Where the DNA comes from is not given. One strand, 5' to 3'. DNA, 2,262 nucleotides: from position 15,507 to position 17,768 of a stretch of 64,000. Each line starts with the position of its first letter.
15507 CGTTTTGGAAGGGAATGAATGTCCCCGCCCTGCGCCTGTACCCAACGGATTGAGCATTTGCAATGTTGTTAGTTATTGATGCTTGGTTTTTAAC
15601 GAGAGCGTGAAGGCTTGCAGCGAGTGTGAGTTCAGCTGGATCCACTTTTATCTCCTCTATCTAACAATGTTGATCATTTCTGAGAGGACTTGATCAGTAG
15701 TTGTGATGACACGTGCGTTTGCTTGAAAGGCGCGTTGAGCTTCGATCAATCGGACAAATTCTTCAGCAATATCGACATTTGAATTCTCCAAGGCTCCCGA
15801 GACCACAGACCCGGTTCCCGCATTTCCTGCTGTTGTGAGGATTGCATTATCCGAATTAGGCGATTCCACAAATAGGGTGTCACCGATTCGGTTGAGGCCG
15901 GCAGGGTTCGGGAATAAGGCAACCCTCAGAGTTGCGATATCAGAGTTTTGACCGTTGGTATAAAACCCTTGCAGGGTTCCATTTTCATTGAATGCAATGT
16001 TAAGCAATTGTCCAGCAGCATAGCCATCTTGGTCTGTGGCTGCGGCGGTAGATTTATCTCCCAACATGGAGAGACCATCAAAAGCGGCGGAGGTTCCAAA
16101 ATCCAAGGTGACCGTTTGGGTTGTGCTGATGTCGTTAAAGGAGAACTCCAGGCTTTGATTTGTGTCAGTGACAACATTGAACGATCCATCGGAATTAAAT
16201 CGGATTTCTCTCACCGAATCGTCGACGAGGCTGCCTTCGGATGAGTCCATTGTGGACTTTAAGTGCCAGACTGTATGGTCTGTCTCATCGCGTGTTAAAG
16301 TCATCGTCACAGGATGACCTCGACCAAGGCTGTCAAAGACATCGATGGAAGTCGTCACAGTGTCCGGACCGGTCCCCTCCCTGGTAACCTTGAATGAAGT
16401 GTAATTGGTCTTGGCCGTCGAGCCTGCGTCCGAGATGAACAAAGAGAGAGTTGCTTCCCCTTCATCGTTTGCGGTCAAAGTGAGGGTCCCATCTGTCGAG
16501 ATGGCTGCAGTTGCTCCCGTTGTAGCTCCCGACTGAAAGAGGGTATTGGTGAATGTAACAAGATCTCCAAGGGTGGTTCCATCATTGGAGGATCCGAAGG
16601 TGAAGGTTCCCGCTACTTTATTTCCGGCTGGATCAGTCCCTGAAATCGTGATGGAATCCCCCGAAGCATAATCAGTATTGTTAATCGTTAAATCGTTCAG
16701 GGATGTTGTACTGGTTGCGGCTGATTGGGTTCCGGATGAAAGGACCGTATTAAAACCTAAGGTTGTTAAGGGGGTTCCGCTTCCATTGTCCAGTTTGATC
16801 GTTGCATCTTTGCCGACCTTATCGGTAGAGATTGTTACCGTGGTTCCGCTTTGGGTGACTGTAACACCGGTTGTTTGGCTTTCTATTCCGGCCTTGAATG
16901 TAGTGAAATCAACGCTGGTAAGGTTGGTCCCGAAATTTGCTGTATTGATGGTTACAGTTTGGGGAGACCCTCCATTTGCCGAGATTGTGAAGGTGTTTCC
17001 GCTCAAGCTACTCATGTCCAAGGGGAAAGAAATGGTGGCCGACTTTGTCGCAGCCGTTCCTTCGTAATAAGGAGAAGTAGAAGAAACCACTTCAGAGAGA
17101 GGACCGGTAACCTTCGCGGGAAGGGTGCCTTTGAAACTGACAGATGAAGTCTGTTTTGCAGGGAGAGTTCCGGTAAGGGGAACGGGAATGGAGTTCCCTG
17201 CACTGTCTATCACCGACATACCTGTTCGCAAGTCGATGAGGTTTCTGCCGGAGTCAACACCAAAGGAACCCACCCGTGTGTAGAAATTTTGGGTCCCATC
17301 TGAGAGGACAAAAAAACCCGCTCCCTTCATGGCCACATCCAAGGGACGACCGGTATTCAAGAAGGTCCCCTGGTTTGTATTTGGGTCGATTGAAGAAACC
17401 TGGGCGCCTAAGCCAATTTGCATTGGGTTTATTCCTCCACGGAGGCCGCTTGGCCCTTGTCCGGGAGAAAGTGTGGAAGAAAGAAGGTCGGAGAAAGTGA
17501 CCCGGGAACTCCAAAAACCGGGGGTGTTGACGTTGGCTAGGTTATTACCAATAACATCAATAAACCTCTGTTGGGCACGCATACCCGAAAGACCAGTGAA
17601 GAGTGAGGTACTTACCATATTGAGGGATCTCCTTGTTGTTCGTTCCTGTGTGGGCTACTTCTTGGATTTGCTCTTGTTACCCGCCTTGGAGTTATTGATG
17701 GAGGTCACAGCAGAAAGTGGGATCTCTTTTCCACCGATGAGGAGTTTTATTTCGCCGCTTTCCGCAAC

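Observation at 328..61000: Oriented, hyper-abundant word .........(AT) written through genes in all three reading frames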

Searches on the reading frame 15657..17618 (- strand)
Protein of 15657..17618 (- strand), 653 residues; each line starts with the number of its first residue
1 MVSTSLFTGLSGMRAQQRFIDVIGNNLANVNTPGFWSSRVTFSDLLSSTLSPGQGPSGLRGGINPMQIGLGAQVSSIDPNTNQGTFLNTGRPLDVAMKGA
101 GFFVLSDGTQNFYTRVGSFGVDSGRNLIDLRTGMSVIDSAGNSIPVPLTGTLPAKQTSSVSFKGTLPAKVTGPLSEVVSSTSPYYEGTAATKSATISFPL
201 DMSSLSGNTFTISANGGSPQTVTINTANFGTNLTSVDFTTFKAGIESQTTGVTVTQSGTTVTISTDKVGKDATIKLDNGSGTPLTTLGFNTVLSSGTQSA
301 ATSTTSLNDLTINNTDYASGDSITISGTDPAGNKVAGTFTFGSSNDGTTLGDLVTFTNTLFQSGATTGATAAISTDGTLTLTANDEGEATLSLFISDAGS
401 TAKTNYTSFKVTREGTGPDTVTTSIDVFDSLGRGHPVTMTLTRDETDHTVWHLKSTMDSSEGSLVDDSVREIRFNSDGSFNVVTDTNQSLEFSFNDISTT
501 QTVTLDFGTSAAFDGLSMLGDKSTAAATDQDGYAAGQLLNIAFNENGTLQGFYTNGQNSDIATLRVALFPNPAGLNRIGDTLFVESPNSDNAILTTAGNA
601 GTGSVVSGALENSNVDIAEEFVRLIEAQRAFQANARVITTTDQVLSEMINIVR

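Call 55: find_homologous_proteins(query=window:15657-17618:-, max_evalue=1e-80)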
Query window:15657-17618:- (653 aa): 409 proteins with E <= 1e-80 among 8000 candidates; the best 120 are listed.
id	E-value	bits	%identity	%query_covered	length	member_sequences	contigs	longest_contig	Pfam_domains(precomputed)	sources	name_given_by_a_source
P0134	0.0e+0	1304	94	100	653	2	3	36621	PF06429.19,PF00460.26,PF22692.2,PF07559.20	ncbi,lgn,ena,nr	ncbi:MAG TPA: flagellar hook-basal body complex protein [Planctomycetes bacterium]|nr:flagellar hook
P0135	0.0e+0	1303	94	100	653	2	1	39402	PF06429.19,PF00460.26,PF22692.2,PF07559.20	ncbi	-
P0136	0.0e+0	1071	77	100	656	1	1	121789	PF06429.19,PF00460.26,PF22692.2,PF07559.20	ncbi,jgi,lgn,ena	-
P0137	0.0e+0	1070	77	100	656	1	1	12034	PF06429.19,PF00460.26,PF22692.2,PF07559.20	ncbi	-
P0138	2.1e-281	953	70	100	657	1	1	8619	PF06429.19,PF00460.26,PF22692.2,PF07559.20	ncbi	ncbi:MAG: flagellar hook-basal body complex protein [Planctomycetota bacterium]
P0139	1.8e-280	950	69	100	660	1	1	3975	PF06429.19,PF00460.26,PF22692.2,PF07559.20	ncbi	-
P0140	6.4e-278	941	69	100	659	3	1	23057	PF06429.19,PF00460.26,PF22692.2,PF07559.20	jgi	jgi:flagellar hook protein FlgE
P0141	3.1e-272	923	67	100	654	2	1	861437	PF06429.19,PF00460.26,PF22692.2,PF07559.20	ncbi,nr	ncbi:MAG: flagellar hook-basal body complex protein [Planctomycetes bacterium]|nr:flagellar hook-bas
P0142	9.4e-269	911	66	100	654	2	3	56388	PF06429.19,PF00460.26,PF22692.2,PF07559.20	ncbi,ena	-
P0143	7.8e-264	895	65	100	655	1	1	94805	PF06429.19,PF00460.26,PF22692.2,PF07559.20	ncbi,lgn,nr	ncbi:MAG: hypothetical protein CSA62_09525 [Planctomycetota bacterium]|nr:MAG: hypothetical protein 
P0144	2.8e-261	886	66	100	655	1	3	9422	PF06429.19,PF00460.26,PF22692.2,PF07559.20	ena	-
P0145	3.3e-260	883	64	100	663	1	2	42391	PF06429.19,PF00460.26,PF22692.2,PF07559.20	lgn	-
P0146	8.7e-256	868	64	100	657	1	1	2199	PF06429.19,PF00460.26,PF22692.2,PF07559.20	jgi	jgi:flagellar hook protein FlgE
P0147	1.5e-251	854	63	100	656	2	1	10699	PF06429.19,PF00460.26,PF22692.2,PF07559.20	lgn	-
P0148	1.6e-246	838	62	100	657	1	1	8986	PF06429.19,PF00460.26,PF22692.2,PF07559.20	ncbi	-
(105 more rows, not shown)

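Call 56: find_encoding_contigs(protein=P0134, flank=10000, max_places=4)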
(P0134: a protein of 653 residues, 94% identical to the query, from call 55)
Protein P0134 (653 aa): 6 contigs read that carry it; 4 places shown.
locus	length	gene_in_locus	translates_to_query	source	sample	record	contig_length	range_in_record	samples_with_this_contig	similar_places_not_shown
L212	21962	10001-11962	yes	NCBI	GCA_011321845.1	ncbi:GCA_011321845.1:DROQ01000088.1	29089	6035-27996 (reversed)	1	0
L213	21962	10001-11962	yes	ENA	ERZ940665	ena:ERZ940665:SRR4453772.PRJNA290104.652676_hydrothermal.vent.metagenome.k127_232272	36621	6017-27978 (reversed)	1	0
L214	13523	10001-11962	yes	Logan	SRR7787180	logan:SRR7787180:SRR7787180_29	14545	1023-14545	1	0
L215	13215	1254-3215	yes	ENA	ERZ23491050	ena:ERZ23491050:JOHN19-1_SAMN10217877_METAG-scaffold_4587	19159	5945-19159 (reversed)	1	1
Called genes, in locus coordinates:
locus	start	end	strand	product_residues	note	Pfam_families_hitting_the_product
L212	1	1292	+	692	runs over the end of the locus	PF00771:FHIPEP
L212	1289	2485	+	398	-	PF00448:SRP54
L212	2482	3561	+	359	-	PF00142:Fer4_NifH (weak), PF02374:ArsA_ATPase (weak), PF06564:CBP_BcsQ, PF10609:ParA, PF13614:AAA_31, PF01656:CbiA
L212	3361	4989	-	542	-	PF22458:RsmF-B_ferredox, PF01189:Methyltr_RsmB-F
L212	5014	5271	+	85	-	-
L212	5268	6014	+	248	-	PF04542:Sigma70_r2, PF04539:Sigma70_r3, PF08281:Sigma70_r4_2 (weak), PF04545:Sigma70_r4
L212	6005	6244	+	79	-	-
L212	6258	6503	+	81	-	-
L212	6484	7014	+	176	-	-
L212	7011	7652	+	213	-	-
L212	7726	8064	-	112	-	-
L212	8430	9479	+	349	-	PF02120:Flg_hook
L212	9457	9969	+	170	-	PF03963:FlgD, PF13861:FLgD_tudor (weak)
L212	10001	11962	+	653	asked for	PF00460:Flg_bb_rod, PF22692:LlgE_F_G_D1 (weak), PF07559:FlgE_D2, PF06429:Flg_bbr_C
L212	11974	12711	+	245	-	PF22692:LlgE_F_G_D1, PF06429:Flg_bbr_C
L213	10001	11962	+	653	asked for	PF00460:Flg_bb_rod, PF22692:LlgE_F_G_D1 (weak), PF07559:FlgE_D2, PF06429:Flg_bbr_C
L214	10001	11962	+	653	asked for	PF00460:Flg_bb_rod, PF22692:LlgE_F_G_D1 (weak), PF07559:FlgE_D2, PF06429:Flg_bbr_C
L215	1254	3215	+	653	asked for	PF00460:Flg_bb_rod, PF22692:LlgE_F_G_D1 (weak), PF07559:FlgE_D2, PF06429:Flg_bbr_C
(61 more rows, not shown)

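Call 57: find_encoding_contigs(protein=P0135, flank=10000, max_places=4)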
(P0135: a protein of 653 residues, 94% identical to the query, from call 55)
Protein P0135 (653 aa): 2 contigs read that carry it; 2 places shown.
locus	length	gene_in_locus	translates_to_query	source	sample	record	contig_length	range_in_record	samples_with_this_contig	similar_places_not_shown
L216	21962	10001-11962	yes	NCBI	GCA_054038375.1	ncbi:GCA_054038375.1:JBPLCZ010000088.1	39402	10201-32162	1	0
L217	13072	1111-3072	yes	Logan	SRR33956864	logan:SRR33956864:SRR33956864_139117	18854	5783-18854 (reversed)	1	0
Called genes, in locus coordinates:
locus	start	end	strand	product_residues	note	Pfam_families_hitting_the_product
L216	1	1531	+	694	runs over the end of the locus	PF00771:FHIPEP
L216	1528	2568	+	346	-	PF00448:SRP54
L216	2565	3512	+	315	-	PF06564:CBP_BcsQ, PF10609:ParA, PF13614:AAA_31, PF00142:Fer4_NifH (weak), PF01656:CbiA, PF02374:ArsA_ATPase (weak)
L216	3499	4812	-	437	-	PF13649:Methyltransf_25 (faint), PF22458:RsmF-B_ferredox, PF01189:Methyltr_RsmB-F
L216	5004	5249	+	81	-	-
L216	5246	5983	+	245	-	PF04542:Sigma70_r2, PF04539:Sigma70_r3, PF08281:Sigma70_r4_2 (weak), PF04545:Sigma70_r4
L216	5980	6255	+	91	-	-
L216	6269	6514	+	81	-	-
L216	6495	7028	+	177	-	-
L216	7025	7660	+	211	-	-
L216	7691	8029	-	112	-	-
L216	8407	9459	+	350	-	PF02120:Flg_hook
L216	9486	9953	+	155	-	PF03963:FlgD, PF13861:FLgD_tudor (faint)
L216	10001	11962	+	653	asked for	PF00460:Flg_bb_rod, PF22692:LlgE_F_G_D1 (weak), PF07559:FlgE_D2, PF06429:Flg_bbr_C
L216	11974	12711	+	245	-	PF22692:LlgE_F_G_D1, PF06429:Flg_bbr_C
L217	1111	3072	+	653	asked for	PF00460:Flg_bb_rod, PF22692:LlgE_F_G_D1 (weak), PF07559:FlgE_D2, PF06429:Flg_bbr_C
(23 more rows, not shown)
